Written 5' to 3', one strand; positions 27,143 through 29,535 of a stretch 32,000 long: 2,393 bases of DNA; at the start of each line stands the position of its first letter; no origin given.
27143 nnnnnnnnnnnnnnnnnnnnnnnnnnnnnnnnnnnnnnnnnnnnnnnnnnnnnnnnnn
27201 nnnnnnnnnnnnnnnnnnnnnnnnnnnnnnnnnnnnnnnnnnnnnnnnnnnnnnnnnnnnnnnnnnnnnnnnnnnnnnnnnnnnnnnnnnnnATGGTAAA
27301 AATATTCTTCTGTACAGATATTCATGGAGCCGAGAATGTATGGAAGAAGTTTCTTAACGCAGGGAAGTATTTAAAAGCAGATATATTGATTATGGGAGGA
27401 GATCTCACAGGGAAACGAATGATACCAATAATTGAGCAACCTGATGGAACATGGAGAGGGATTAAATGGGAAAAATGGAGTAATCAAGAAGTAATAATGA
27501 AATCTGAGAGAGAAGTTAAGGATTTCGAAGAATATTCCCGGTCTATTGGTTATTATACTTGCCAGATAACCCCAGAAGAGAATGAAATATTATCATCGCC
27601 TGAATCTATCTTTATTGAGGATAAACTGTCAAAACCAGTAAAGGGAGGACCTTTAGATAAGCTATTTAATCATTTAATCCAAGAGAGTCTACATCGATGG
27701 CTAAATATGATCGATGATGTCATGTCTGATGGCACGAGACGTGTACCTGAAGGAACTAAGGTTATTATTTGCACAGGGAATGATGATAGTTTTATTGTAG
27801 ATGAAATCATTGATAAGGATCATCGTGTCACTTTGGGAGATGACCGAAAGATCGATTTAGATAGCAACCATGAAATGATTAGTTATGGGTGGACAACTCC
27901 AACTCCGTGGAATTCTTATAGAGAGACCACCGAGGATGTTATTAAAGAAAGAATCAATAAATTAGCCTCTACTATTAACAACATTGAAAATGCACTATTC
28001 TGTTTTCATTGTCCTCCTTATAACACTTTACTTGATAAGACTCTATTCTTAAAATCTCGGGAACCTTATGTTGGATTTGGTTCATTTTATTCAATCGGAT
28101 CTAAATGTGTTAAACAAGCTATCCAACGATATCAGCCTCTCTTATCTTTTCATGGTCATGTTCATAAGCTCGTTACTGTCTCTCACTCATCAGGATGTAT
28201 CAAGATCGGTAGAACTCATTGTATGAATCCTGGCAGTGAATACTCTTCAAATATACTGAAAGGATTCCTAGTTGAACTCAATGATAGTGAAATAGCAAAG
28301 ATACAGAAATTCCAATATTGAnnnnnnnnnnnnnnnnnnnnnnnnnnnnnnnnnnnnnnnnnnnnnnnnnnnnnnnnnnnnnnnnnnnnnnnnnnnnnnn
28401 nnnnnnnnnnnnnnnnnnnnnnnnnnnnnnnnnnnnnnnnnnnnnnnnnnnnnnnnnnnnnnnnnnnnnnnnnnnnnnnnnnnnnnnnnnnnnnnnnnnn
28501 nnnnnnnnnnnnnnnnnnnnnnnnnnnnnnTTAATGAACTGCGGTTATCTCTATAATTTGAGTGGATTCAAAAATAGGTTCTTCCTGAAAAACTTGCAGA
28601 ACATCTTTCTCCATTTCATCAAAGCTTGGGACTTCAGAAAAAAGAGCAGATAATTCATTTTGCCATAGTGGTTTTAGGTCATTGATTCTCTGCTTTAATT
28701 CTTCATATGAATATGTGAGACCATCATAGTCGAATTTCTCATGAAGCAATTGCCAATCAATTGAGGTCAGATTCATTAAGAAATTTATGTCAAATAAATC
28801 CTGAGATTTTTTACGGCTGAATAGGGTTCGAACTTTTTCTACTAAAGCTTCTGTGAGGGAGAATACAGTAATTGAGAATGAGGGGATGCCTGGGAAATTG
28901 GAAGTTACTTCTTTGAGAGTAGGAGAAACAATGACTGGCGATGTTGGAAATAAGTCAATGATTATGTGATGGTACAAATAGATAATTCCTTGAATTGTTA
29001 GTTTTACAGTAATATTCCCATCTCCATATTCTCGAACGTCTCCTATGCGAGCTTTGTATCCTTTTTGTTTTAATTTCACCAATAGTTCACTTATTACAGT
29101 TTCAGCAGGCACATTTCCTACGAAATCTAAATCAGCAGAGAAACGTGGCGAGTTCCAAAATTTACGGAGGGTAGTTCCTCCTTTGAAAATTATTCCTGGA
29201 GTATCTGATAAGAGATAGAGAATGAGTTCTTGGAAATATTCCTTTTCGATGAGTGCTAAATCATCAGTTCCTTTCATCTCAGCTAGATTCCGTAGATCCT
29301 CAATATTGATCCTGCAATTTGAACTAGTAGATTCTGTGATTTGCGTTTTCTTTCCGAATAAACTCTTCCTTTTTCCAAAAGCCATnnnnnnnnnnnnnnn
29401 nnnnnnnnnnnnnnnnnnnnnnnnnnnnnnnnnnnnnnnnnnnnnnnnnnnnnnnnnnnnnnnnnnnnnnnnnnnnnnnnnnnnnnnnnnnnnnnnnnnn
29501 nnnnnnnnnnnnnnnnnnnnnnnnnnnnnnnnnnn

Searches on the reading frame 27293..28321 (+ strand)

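Call 11: search_protein_families(library=pfam, proteins=[window:27293-28321:+])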
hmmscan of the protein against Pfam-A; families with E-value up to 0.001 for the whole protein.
window:27293-28321:+ (342 aa): 1 family
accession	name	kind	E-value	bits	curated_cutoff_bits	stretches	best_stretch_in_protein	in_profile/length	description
PF00149.33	Metallophos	-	1.2e-05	26.3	21.5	0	3-42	2-44/191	Calcineurin-like phosphoesterase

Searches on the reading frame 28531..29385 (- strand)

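Call 11: search_protein_families(library=pfam, proteins=[window:28531-29385:-])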
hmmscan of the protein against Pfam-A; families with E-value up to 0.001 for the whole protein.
window:28531-29385:- (284 aa): 1 family
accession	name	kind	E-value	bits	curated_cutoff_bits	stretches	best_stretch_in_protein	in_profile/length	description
PF08843.17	AbiEii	-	1.3e-23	84.6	22.5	1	62-257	12-234/238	Nucleotidyl transferase AbiEii toxin, Type IV TA system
